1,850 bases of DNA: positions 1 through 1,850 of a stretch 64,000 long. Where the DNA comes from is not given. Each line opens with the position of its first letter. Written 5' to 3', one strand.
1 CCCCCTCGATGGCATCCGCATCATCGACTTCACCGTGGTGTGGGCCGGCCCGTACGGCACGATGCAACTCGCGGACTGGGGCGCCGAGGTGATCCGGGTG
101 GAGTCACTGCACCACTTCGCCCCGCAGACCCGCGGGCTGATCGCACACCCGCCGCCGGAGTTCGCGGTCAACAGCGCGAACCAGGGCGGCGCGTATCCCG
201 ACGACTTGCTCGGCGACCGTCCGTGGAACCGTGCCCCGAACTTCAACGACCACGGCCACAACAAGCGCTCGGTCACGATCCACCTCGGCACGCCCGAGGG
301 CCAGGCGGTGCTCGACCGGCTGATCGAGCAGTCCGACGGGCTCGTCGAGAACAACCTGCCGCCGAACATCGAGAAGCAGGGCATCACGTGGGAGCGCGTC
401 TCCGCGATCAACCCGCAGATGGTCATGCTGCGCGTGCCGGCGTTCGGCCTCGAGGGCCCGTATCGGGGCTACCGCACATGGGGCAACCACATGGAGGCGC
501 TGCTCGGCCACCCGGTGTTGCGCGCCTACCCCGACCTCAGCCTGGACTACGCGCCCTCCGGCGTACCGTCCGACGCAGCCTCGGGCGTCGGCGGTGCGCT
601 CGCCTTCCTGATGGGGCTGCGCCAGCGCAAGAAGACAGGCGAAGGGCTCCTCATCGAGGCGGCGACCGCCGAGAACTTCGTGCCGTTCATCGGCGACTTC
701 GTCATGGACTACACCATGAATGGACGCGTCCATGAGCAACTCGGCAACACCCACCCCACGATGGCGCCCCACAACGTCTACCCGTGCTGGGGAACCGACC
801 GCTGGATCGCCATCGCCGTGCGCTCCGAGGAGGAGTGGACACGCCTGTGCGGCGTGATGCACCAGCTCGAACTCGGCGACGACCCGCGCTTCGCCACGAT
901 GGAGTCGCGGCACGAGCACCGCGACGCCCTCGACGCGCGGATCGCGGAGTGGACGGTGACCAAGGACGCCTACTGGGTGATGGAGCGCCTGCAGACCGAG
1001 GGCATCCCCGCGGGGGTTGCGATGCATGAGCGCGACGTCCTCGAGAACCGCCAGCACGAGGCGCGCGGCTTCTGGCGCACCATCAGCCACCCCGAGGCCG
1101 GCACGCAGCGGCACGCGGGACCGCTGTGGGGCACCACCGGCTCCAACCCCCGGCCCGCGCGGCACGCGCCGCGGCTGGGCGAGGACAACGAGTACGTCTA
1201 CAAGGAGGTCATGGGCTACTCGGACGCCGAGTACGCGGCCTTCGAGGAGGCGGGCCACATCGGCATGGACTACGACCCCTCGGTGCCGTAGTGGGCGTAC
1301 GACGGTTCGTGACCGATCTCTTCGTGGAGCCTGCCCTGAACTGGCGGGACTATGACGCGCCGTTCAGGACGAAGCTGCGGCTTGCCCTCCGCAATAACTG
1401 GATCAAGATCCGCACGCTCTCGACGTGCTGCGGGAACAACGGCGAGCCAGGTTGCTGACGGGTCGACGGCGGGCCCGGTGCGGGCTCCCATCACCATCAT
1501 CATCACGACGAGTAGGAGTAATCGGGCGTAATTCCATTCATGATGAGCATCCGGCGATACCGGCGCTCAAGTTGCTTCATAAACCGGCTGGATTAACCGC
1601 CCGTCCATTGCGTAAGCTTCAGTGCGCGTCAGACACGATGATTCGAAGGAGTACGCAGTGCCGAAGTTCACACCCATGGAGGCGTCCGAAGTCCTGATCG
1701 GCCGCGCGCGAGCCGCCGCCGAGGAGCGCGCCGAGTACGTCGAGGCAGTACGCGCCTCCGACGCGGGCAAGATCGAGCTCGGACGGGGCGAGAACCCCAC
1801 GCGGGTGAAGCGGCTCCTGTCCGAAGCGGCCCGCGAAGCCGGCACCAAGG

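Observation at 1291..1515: Cryptic Cys-rich small ORF followed in-frame by TGA, a hairpin and a 6xHis codon run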

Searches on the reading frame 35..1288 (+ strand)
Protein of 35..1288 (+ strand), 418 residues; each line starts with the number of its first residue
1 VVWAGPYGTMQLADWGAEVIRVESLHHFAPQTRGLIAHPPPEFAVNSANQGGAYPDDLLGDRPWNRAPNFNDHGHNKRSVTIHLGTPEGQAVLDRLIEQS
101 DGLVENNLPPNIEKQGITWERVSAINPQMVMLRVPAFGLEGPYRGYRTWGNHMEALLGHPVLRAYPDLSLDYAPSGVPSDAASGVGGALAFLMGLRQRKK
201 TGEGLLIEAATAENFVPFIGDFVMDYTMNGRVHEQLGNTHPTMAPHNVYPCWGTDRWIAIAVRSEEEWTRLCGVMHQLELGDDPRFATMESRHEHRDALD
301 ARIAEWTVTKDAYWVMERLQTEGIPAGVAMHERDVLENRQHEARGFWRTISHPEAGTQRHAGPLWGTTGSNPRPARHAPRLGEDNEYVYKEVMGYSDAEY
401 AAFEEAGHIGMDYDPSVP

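Call 7: search_protein_families(library=ncbifam, proteins=[window:35-1288:+], max_evalue=1)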
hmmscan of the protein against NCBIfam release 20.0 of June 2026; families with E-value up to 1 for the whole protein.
window:35-1288:+ (418 aa): 7 families
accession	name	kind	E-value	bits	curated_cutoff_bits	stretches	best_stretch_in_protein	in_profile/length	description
NF003809.0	PRK05398.1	subfamily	1.1e-43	149.4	442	2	66-212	56-201/416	formyl-CoA transferase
TIGR03253.1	oxalate_frc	equivalog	5.4e-42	144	504.2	2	60-211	49-199/416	formyl-CoA transferase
NF052585.1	SucGlutTfsCaiB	equivalog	6.1e-41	140.3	750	1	2-392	19-388/394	succinate--glutarate CoA-transferase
NF041294.1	Scnl_mescCoAtase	equivalog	6.6e-37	127.5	700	1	2-388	15-379/381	succinyl-CoA:mesaconate CoA-transferase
NF008511.0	PRK11430.1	equivalog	2.9e-31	108.9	522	1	74-345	68-336/381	CoA:oxalate CoA-transferase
NF002914.1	PRK03525.1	equivalog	1.3e-20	73.7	413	1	75-409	62-397/400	L-carnitine CoA-transferase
TIGR04253.1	mesacon_CoA_iso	equivalog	8.9e-09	34.8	725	2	75-224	63-207/403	2-methylfumaryl-CoA isomerase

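Call 8: search_protein_families(library=pfam, proteins=[window:35-1288:+], max_evalue=1)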
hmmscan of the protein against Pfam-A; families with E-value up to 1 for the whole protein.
window:35-1288:+ (418 aa): 2 families
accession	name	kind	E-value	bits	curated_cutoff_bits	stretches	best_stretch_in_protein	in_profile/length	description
PF02515.22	CoA_transf_3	-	1.7e-77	261.5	23.3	1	2-385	12-366/366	CoA-transferase family III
PF24610.1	DUF7623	-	0.28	11.8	27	1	276-297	11-32/64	Domain of unknown function (DUF7623)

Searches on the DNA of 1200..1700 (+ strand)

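Call 46: search_rna_families(source=window, start=1200, end=1700, threshold=evalue, max_evalue=10)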
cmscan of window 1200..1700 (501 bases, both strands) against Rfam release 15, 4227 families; matches with E-value up to 10: 1.
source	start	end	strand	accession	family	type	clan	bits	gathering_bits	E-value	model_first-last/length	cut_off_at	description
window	1486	1547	-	RF03336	mir-1322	Gene; miRNA;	-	14.3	70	9.3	1-69/69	no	mir-1322 microRNA precursor family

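Call 65: search_dna_similar(query=window:1250-1650:+, collection=plasmids, mode=distant, max_rows=10)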
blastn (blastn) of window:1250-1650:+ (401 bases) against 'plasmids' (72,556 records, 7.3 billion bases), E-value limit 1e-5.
No match.
